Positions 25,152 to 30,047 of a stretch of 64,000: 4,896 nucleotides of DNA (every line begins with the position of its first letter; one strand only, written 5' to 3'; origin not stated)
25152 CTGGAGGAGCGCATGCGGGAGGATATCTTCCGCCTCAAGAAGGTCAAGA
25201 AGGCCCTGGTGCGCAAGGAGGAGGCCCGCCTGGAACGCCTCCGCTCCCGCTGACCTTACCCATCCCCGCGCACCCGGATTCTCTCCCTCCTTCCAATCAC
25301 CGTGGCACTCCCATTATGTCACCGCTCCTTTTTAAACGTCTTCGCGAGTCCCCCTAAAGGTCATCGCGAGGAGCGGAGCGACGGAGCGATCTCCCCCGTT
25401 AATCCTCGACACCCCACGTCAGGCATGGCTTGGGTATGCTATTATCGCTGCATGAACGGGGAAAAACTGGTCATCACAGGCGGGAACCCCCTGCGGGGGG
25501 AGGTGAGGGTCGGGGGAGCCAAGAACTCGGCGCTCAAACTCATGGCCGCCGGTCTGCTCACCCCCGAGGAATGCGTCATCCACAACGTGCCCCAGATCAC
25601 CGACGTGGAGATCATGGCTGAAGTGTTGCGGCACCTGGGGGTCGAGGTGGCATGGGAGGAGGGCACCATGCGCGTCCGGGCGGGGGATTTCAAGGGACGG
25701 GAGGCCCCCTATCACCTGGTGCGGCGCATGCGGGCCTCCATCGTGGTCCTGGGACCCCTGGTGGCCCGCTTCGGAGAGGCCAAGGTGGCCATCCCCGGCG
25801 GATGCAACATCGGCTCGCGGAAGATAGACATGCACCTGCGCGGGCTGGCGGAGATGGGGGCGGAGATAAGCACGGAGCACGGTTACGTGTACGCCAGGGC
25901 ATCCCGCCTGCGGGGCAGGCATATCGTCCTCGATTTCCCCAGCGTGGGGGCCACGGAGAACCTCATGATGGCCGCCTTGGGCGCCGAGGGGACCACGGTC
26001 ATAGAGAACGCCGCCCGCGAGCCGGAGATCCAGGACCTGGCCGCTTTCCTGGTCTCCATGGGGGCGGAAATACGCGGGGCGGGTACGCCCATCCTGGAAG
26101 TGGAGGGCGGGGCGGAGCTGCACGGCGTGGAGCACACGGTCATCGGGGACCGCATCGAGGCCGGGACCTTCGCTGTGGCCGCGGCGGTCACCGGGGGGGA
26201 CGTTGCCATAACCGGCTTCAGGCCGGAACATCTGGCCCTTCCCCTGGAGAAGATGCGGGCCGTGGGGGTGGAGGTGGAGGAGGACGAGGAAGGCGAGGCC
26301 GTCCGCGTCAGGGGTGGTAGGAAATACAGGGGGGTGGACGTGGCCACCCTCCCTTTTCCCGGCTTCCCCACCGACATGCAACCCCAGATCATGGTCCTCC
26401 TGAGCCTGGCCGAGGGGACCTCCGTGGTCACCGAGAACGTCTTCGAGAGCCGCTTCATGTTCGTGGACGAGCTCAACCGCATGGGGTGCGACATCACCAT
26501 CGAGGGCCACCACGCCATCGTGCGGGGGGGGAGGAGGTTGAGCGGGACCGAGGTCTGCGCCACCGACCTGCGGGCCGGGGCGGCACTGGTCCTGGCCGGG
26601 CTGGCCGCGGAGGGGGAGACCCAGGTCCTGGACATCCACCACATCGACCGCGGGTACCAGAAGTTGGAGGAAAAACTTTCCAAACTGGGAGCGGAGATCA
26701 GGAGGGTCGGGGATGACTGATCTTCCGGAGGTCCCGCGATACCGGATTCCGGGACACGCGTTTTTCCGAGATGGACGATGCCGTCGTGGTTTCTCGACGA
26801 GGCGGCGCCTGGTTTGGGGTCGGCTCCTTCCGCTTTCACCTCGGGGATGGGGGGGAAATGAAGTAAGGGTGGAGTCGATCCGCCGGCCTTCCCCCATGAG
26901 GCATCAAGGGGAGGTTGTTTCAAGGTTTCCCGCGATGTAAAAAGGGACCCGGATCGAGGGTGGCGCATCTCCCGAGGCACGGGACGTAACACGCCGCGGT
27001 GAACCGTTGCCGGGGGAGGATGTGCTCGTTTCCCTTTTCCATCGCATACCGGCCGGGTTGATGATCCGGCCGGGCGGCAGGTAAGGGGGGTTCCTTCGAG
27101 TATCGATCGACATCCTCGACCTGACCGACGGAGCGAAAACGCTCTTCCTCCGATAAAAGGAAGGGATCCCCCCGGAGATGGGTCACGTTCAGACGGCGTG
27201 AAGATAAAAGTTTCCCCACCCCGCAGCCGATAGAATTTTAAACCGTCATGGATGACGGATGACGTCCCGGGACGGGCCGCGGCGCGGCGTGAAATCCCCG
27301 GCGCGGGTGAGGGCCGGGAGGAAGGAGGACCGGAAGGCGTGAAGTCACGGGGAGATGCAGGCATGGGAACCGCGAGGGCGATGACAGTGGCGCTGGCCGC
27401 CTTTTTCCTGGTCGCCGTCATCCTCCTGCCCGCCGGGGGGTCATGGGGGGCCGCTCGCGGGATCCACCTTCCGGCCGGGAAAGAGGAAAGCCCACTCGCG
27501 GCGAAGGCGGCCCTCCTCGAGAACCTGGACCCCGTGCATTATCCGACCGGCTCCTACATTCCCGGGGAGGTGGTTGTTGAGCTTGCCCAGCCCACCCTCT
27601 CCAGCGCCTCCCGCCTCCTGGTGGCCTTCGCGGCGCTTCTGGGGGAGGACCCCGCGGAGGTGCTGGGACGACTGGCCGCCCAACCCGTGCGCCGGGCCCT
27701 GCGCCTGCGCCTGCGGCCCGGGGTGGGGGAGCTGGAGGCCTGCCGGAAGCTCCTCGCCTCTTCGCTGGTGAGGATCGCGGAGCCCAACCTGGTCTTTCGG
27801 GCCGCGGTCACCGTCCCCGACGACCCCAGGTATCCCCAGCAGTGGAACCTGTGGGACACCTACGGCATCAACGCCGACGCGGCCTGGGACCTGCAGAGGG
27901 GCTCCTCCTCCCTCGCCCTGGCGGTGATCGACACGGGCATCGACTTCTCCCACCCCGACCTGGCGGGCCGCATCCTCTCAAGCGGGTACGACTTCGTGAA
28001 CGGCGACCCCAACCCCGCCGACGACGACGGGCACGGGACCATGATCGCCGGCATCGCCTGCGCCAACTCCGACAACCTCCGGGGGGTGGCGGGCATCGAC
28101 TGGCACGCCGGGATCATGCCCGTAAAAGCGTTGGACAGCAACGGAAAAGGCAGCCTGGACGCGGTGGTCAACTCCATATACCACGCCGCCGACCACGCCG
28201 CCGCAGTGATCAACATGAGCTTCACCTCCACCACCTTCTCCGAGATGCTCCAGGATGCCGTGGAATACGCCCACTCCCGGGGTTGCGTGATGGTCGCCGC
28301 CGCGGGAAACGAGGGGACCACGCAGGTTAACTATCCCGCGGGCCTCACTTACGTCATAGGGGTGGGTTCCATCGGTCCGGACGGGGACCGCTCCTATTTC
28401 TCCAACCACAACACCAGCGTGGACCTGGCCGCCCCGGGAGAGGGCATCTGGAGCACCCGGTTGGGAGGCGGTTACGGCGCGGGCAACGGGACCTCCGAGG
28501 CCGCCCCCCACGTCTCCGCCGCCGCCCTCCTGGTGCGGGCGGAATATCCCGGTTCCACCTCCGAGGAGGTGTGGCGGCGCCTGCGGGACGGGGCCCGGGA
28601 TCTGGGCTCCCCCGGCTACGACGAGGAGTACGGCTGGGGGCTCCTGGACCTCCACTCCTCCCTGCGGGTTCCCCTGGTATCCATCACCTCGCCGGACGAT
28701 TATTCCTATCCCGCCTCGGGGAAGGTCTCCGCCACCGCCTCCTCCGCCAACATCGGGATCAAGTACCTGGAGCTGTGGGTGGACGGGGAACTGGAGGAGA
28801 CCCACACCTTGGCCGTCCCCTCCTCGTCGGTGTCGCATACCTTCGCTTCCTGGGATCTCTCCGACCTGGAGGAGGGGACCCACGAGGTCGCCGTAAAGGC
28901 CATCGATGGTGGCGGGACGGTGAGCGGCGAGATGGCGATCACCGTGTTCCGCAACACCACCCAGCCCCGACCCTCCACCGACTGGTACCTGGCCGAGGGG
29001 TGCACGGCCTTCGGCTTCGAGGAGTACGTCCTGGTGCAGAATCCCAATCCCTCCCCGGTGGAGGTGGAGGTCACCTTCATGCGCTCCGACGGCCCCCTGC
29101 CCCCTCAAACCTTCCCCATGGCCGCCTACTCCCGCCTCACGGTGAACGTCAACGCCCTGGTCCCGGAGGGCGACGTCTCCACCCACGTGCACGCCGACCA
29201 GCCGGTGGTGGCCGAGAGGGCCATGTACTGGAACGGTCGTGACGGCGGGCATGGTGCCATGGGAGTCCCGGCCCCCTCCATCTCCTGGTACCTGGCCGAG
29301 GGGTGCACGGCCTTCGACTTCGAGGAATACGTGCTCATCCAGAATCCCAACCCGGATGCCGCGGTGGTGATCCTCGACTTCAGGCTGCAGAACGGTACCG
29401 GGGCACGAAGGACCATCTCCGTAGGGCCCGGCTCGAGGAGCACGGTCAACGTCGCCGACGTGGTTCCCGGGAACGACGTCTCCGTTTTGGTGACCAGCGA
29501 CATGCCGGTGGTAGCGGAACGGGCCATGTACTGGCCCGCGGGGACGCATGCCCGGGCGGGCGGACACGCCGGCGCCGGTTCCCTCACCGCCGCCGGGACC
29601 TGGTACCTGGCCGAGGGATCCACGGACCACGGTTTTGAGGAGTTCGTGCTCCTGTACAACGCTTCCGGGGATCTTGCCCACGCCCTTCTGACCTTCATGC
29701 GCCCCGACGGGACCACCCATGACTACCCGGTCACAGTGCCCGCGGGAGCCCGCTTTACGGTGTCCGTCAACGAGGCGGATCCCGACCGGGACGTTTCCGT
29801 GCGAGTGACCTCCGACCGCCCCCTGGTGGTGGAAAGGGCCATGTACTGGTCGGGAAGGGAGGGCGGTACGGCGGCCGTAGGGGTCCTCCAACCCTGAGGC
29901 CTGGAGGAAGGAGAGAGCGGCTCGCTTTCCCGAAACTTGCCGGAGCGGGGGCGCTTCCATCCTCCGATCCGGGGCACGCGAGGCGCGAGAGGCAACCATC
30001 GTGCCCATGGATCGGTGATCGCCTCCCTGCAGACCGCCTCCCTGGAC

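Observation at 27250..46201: Candidate cell-envelope island: the triplet is bracketed by two exo-enzymes sharing an unassigned domain and sits next to a dedicated 7TM kinase/NarL pair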

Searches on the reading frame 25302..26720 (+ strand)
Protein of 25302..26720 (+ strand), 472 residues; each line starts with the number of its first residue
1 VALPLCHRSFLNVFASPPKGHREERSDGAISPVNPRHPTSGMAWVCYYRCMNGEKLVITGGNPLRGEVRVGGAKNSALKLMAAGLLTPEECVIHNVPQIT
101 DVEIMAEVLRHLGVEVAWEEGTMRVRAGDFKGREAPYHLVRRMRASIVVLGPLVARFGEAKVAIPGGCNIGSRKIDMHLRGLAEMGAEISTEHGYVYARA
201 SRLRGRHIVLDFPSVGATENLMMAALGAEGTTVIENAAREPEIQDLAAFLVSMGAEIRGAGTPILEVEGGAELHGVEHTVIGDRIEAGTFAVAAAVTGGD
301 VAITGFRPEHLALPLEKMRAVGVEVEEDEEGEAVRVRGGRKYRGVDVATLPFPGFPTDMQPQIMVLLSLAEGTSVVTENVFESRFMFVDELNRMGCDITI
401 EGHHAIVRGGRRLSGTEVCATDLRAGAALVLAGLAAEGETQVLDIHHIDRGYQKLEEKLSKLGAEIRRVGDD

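Call 4: search_protein_families(library=pfam, proteins=[window:25302-26720:+], max_evalue=0.01)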
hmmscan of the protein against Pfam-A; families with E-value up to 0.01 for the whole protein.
window:25302-26720:+ (472 aa): 1 family
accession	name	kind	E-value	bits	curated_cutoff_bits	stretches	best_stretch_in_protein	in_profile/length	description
PF00275.25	EPSP_synthase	-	2.1e-116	389.5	22.8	1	59-459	2-417/417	EPSP synthase (3-phosphoshikimate 1-carboxyvinyltransferase)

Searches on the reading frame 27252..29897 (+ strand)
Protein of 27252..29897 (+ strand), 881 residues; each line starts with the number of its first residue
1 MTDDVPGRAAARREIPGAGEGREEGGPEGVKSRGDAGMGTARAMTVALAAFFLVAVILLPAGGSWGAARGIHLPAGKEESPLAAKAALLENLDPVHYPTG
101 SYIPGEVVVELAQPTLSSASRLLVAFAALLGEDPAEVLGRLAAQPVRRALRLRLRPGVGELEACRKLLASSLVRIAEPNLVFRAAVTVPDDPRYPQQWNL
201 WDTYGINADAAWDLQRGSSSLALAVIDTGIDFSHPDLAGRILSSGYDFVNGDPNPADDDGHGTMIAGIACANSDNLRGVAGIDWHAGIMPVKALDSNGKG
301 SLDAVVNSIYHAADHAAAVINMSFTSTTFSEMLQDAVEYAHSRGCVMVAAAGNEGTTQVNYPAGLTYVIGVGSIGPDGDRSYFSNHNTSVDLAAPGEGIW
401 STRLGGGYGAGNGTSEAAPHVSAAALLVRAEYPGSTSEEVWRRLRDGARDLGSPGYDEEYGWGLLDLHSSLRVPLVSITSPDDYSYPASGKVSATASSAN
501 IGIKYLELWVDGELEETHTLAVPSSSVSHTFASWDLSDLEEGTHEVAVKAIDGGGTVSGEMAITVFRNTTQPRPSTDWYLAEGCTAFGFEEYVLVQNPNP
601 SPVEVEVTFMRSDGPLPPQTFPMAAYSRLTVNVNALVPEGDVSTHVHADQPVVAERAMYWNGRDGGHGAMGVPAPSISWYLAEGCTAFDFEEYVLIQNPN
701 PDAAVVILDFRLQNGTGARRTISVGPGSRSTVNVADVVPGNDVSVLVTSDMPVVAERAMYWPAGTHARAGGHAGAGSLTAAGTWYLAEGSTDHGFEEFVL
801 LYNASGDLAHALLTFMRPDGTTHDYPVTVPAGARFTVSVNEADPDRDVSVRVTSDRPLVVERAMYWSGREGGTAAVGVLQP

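Call 4: search_protein_families(library=pfam, proteins=[window:27252-29897:+], max_evalue=0.01)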
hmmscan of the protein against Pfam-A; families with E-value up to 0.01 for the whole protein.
window:27252-29897:+ (881 aa): 4 families
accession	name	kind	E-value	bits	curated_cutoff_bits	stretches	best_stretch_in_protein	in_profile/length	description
PF00082.27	Peptidase_S8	-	9.5e-53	179.8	21.8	1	221-463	4-288/288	Subtilase family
PF18986.5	DUF5719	-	2.7e-16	60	26.2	2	573-653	48-132/319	Family of unknown function (DUF5719)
PF17957.7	Big_7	-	3.7e-06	27.9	24.1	1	474-548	1-70/70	Bacterial Ig domain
PF22148.1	Fervidolysin_NPro-like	-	0.0028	18.4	21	0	99-179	12-81/81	Fervidolysin N-terminal prodomain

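Call 68: search_protein_families(library=ncbifam, proteins=[window:27252-29897:+], max_evalue=0.001)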
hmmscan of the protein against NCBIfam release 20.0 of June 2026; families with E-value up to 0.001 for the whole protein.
window:27252-29897:+ (881 aa): 7 families
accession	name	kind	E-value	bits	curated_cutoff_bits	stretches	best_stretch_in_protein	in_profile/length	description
TIGR03921.1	T7SS_mycosin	equivalog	1.1e-65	222.1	278.75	1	207-491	2-305/353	type VII secretion-associated serine protease mycosin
NF033595.1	denti_PrtP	equivalog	6.1e-21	74.7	300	2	319-465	341-496/606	dentilisin complex serine proteinase subunit PrtP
NF049966.1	QH_SP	equivalog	7.1e-16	58.2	165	1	223-448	2-211/219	subtilisin-like serine protease QhpE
TIGR03895.1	protease_PatA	subfamily_domain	9.1e-16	57.7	421.05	1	261-427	1-176/606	PatA/PatG family cyanobactin maturation protease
NF040809.1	germ_prot_CspBA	exception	1.5e-10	39.4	1250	2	256-360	719-830/1099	bifunctional germination protease/germinant receptor pseudoprotease CspBA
NF051851.1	AtpSerPepEprS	equivalog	1.2e-08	33.5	1700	1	391-474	280-366/988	autotransporter serine peptidase EprS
NF042956.1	IteS_antiphage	equivalog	0.0001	20.7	900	1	223-357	259-397/747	S8 family anti-phage peptidase IteS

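Call 98: search_protein_families(library=padloc, proteins=[window:27252-29897:+], max_evalue=0.001)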
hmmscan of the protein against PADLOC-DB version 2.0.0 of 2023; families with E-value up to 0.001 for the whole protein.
window:27252-29897:+ (881 aa): 3 families
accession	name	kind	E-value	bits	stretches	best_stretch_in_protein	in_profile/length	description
PDLC03014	subtilase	-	3.1e-27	94.1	1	216-465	169-391/391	-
PDLC02197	IetS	-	5.9e-09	32.8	1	216-357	254-399/749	-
PDLC02198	IetS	-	8e-05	18.8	1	222-270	255-302/795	-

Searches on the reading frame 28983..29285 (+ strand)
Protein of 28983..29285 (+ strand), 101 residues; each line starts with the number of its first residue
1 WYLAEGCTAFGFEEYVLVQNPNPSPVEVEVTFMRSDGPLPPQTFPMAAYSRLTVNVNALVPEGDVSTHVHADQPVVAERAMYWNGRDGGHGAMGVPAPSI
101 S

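Call 45: search_protein_families(library=pfam, proteins=[window:28983-29285:+], max_evalue=10)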
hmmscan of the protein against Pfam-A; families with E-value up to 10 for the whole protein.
seq(101 aa): 1 family
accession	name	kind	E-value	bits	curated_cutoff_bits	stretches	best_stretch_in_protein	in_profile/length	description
PF18986.5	DUF5719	-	1e-05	25.3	26.2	2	6-76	58-132/319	Family of unknown function (DUF5719)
